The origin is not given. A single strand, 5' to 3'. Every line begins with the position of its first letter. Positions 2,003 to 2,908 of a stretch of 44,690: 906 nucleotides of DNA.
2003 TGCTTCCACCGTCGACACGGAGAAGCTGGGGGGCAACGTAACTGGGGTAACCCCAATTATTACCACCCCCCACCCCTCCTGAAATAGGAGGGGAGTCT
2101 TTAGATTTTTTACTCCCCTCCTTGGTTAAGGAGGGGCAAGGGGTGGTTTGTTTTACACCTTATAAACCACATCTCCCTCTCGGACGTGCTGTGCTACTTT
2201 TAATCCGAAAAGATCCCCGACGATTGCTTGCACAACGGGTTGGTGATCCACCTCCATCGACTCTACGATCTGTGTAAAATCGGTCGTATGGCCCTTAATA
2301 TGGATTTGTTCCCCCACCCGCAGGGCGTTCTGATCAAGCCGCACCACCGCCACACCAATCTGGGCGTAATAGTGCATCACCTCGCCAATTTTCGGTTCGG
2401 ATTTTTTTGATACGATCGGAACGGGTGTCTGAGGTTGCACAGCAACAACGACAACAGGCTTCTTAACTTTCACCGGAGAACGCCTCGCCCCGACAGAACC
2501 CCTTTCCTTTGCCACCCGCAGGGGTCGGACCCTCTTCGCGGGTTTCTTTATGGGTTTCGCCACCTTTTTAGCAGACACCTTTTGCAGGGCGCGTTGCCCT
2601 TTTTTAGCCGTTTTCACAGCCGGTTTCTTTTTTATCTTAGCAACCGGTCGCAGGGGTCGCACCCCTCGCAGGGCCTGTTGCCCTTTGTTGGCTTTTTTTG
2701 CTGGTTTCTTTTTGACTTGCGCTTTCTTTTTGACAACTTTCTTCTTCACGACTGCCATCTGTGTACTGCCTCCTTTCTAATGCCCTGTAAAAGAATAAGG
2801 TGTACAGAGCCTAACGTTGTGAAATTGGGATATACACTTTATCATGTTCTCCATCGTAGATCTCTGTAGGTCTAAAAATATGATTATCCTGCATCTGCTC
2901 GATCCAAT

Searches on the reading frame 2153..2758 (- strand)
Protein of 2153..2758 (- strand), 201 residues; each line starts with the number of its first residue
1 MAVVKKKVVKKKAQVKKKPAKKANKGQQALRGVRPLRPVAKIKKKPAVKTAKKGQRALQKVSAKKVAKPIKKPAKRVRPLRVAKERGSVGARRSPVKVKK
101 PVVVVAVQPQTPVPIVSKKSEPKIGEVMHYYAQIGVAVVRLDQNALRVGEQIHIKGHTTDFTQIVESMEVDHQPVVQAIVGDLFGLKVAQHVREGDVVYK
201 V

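Call 19: find_encoding_contigs(protein=window:2153-2758:-, flank=10000, max_places=10)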
Protein window:2153-2758:- (201 aa): 2 contigs read that carry it; 2 places shown.
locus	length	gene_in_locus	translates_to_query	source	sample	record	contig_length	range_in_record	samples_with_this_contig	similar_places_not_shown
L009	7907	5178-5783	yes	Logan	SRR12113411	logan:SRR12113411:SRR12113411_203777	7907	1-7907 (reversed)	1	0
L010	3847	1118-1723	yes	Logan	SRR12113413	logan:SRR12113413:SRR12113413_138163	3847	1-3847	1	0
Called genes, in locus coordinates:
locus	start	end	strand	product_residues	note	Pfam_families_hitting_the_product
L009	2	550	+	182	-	?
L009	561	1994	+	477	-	-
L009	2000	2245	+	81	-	PF00462:Glutaredoxin, PF13417:GST_N_3, PF13409:GST_N_2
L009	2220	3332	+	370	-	PF13353:Fer4_12 (faint), PF04055:Radical_SAM, PF12544:LAM_C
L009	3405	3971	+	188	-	PF22769:DCD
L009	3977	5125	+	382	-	PF00285:Citrate_synt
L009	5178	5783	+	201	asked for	-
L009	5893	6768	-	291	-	PF03099:BPL_LplA_LipB, PF02237:BPL_C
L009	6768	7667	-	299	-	PF02749:QRPTase_N, PF01729:QRPTase_C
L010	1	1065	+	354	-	?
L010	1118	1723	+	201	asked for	-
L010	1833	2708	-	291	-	PF03099:BPL_LplA_LipB, PF02237:BPL_C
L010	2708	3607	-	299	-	PF02749:QRPTase_N, PF01729:QRPTase_C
